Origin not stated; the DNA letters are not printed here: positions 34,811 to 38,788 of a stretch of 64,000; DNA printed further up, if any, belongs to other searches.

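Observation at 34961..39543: Giant roughly 1,500-aa ORF fusing a GT-C-like 12+ TM domain, an uncharacterised soluble domain and a GT4 domain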

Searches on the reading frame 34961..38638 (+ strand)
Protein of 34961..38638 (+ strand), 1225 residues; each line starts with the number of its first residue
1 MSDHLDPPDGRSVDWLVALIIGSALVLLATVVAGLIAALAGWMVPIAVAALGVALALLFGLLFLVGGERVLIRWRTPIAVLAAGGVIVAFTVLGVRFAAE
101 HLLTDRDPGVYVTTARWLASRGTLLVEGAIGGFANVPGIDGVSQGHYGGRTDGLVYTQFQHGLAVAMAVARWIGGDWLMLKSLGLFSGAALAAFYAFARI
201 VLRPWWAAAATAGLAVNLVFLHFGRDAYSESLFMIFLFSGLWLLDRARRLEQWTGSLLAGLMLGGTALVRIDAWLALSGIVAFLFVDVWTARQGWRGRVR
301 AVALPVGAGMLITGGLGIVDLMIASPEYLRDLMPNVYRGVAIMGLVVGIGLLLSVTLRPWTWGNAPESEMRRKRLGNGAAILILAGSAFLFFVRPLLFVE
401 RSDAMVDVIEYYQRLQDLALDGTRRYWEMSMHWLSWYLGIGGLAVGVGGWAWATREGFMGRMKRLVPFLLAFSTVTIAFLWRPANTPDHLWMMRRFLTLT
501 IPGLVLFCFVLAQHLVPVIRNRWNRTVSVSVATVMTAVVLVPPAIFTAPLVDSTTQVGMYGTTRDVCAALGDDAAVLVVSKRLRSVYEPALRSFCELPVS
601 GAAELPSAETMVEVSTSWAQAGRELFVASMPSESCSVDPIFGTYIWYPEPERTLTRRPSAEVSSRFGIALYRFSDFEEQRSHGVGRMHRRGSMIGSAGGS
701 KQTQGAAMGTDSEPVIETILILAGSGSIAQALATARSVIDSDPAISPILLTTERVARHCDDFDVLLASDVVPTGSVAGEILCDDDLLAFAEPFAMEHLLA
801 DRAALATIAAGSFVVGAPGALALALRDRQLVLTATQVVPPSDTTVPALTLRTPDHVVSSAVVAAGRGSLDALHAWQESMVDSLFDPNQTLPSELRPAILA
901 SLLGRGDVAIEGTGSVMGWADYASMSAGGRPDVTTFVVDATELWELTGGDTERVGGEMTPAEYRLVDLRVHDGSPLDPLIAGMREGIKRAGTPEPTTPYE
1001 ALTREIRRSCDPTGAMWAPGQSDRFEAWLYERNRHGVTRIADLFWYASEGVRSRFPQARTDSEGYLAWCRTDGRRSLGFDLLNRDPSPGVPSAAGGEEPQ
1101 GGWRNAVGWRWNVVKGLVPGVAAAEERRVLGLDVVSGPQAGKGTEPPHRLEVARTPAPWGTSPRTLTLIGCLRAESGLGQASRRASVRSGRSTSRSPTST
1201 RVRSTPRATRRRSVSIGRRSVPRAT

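Call 9: search_protein_families(library=pfam, proteins=[window:34961-38635:+], max_evalue=0.1)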
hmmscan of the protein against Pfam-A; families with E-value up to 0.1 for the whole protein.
window:34961-38635:+ (1225 aa): 1 family
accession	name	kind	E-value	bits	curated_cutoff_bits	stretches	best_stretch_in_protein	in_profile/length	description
PF13231.12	PMT_2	-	0.0018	18.9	26.1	1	186-290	31-134/160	Dolichyl-phosphate-mannose-protein mannosyltransferase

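Call 10: search_protein_families(library=ncbifam, proteins=[window:34961-38635:+], max_evalue=0.1)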
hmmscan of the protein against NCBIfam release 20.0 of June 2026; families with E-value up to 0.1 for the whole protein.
window:34961-38635:+ (1225 aa): 1 family
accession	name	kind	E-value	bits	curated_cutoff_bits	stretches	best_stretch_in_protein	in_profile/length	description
NF047440.1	LA3751_2_3_fam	subfamily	0.016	14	200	1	152-313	74-232/460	LA_3751/LA_3752 family putative glycosyltransferase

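Call 26: find_encoding_contigs(protein=window:34961-38638:+, flank=10000, max_places=6)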
Protein window:34961-38638:+ (1225 aa): no gene with exactly this product is on record in the collection.
